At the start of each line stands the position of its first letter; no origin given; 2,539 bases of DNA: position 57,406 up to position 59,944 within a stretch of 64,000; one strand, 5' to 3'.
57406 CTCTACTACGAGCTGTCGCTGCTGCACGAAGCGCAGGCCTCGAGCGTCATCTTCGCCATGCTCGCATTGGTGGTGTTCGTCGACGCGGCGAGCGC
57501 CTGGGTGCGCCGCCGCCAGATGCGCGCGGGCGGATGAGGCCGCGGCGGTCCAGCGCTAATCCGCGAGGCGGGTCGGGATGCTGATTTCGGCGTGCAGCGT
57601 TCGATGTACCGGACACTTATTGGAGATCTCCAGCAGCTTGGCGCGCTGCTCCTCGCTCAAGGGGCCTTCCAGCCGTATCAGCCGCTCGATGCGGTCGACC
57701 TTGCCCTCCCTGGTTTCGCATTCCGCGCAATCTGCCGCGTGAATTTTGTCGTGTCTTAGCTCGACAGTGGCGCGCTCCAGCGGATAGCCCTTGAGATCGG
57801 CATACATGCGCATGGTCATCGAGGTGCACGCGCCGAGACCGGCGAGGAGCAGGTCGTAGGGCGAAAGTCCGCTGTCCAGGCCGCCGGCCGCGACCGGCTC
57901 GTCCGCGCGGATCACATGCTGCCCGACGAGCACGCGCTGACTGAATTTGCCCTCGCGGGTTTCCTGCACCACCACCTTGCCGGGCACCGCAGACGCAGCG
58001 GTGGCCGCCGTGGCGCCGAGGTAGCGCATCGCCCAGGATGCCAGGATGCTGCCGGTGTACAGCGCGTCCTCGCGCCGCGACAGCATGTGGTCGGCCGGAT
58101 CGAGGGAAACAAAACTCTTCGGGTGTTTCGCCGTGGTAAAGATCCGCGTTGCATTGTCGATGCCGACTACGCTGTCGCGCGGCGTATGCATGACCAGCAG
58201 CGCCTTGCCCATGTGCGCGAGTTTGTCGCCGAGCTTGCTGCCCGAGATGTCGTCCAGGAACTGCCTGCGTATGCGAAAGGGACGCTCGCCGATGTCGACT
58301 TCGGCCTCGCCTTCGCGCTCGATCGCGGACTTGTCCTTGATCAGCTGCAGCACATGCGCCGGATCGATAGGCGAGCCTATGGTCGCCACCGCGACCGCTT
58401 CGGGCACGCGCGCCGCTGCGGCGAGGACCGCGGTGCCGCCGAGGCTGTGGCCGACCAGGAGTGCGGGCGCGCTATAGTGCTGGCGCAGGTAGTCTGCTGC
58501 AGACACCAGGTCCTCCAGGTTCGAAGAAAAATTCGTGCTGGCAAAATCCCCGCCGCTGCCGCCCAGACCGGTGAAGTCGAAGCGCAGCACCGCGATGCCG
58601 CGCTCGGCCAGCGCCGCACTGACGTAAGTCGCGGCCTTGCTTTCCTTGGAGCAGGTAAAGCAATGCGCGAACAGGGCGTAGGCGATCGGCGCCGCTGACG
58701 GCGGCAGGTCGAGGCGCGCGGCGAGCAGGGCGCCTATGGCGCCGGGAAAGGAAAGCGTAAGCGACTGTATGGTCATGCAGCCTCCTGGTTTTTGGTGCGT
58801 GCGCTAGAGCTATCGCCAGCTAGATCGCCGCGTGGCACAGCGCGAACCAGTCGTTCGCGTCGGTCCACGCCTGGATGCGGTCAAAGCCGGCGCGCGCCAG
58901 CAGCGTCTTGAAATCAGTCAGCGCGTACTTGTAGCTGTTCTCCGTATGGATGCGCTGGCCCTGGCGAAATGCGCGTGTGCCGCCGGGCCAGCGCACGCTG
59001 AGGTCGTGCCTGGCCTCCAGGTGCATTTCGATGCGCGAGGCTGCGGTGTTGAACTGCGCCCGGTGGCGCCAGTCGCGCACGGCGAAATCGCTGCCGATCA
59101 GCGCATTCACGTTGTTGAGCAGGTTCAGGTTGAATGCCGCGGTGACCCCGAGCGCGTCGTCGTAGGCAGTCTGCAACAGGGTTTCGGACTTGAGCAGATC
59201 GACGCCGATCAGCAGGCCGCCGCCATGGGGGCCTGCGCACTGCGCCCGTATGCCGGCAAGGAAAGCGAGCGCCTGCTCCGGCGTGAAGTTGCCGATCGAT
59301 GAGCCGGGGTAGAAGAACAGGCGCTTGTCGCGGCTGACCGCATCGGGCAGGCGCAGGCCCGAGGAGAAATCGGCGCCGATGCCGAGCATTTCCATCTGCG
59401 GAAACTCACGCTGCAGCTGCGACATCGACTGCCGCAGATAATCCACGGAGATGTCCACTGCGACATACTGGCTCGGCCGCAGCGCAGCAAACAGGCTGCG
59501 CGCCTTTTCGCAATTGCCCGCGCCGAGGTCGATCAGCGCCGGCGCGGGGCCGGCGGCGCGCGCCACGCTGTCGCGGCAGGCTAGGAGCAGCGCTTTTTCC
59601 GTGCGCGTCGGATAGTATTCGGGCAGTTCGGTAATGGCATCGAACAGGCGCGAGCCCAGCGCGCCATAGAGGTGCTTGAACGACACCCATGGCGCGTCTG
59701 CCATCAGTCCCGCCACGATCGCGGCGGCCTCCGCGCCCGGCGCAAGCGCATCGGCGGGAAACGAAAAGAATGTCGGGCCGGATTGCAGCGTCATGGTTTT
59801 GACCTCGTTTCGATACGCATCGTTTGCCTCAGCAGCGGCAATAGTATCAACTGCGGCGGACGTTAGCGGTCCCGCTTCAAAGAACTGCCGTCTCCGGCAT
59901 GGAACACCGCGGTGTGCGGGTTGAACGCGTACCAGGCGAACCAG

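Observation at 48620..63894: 15-kb selenium island: all selenoneine-type steps present but interleaved with seven genes of unassigned role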

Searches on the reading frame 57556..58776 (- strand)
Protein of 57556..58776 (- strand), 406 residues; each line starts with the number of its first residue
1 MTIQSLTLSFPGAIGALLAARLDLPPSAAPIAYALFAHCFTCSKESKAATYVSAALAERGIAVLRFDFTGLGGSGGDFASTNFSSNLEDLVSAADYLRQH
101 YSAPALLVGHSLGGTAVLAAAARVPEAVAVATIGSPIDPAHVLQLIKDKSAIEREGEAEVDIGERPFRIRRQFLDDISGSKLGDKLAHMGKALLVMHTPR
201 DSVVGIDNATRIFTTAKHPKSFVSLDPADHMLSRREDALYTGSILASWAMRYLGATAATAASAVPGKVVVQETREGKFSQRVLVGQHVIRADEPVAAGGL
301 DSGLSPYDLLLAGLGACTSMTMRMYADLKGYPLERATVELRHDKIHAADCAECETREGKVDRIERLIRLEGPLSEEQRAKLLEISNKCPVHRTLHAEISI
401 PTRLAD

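Call 4: search_protein_families(library=pfam, proteins=[window:57556-58776:-])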
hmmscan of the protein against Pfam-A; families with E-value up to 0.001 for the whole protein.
window:57556-58776:- (406 aa): 8 families
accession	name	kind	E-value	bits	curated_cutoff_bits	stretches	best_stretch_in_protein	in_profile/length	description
PF02566.24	OsmC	-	1.7e-16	60.9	27.5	1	300-400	2-97/100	OsmC-like protein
PF12146.15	Hydrolase_4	-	4.5e-14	52.8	27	1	46-132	17-105/239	Serine aminopeptidase, S33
PF12697.13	Abhydrolase_6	-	4.4e-12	47.6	26.3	1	35-178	2-135/217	Alpha/beta hydrolase family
PF00561.26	Abhydrolase_1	-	2.4e-09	37.6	25.8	1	36-147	5-113/245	alpha/beta hydrolase fold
PF02129.25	Peptidase_S15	-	1.6e-07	31.8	23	1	15-138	2-131/262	X-Pro dipeptidyl-peptidase (S15 family)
PF00326.27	Peptidase_S9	-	6.9e-07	29.4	22.6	1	54-218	8-172/213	Prolyl oligopeptidase family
PF20408.4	Abhydrolase_11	-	1.4e-05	25.4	27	1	34-140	5-112/193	Alpha/beta hydrolase domain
PF00756.26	Esterase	-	0.00018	21.8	22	1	98-143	110-156/251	Putative esterase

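Call 6: search_protein_families(library=ncbifam, proteins=[window:57556-58776:-])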
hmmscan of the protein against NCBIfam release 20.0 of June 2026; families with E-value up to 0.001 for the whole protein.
window:57556-58776:- (406 aa): 7 families
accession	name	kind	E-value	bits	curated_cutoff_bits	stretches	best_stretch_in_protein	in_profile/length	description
NF041052.1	OsmC_like_Se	domain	1.3e-13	51.1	95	1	274-403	10-139/144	OsmC-related (seleno)protein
TIGR03101.1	hydr2_PEP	hypoth_equivalog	5.3e-09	36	202.75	1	44-129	40-125/266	hydrolase 2, exosortase A system-associated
NF047920.1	lactonase_UilS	equivalog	7.8e-08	32.4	400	1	22-130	15-125/285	UilS family quorum-quenching N-acyl-homoserine lactonase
NF011457.0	PRK14875.1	equivalog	8.9e-07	28.2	307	1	35-179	136-279/372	acetoin dehydrogenase dihydrolipoyllysine-residue acetyltransferase subunit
TIGR03100.1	hydr1_PEP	hypoth_equivalog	1.2e-05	24.8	168.45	1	50-103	47-98/274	hydrolase 1, exosortase A system-associated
NF041759.1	mac_hydro_EstT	equivalog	0.00022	20.5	450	0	54-132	44-122/278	macrolide hydrolase EstT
NF058544.1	IVPilMotSglTMyx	equivalog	0.00076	19.3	300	0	52-137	55-140/210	type IV pili motility protein SglT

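Call 35: search_solved_structures(query=window:57556-58776:-, max_evalue=0.00001)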
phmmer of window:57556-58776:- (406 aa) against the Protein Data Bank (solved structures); distinct sequences matched with E-value up to 0.00001: 22.
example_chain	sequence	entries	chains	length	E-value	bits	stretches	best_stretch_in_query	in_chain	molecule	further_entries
9wo1_A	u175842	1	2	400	2.6e-119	401.6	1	18-401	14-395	Osmotically inducible protein C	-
5cml_A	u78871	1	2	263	8.9e-88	297.9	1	5-255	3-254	OsmC family protein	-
9h0z_A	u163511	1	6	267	3e-13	52.6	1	18-233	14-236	Serine aminopeptidase S33 domain-containing protein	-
7q4h_A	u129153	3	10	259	6.5e-13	51.5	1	20-233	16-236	Hydrolase_4 domain-containing protein | Serine aminopeptidase S33 domain-containing protein | Prolyl oligopeptidase family protein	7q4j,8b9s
9pjb_A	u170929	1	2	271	2.8e-12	49.4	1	35-238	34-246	MHETase MHT043-5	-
9pid_A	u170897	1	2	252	2.4e-11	46.3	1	14-138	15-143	Alpha/beta fold hydrolase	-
9pir_A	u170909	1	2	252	2.5e-11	46.3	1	14-137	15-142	Alpha/beta fold hydrolase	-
9pic_A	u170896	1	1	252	2.7e-11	46.2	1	14-137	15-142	Alpha/beta fold hydrolase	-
8b4u_A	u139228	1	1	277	8.1e-11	44.6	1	30-248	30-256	Alpha/beta hydrolase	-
9w30_A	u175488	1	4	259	2.8e-10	42.8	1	33-234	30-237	Alpha/beta superfamily hydrolase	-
7wwh_A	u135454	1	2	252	1.4e-09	40.6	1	34-204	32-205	Alpha/beta hydrolase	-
2wtm_A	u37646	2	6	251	4.3e-09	38.9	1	15-143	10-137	EST1E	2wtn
3pf8_A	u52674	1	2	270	3.1e-08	36.1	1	33-135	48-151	Cinnamoyl esterase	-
2fuk_A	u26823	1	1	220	5.3e-08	35.3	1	4-130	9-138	XC6422 protein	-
3qm1_A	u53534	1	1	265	7.7e-08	34.8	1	33-135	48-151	Cinnamoyl esterase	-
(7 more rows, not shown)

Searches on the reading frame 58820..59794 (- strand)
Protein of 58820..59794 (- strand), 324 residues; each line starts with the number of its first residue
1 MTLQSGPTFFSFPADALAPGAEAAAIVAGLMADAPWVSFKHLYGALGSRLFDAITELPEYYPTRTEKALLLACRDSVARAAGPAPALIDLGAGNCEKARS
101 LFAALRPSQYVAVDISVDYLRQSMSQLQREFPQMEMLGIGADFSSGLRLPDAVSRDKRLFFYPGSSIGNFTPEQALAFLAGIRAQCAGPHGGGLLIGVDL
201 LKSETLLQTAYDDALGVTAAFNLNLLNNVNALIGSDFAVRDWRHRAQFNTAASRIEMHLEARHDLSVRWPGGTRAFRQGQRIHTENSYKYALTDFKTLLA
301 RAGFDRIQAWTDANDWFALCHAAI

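Call 4: search_protein_families(library=pfam, proteins=[window:58820-59794:-])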
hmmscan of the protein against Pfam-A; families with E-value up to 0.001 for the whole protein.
window:58820-59794:- (324 aa): 1 family
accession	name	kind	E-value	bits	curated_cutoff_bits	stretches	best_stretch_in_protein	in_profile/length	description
PF10017.15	Methyltransf_33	-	5e-97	325.1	23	1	24-322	3-302/304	Histidine-specific methyltransferase, SAM-dependent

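Call 6: search_protein_families(library=ncbifam, proteins=[window:58820-59794:-])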
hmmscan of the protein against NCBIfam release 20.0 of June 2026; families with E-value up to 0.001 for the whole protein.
window:58820-59794:- (324 aa): 2 families
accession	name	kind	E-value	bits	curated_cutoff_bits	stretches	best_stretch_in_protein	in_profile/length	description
TIGR03438.1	egtD_ergothio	equivalog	1.9e-108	362.2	290.9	1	23-321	3-300/301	L-histidine N(alpha)-methyltransferase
TIGR03439.1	methyl_EasF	subfamily_domain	3.1e-50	170.9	205.55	1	40-316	33-316/321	EasF family methyltransferase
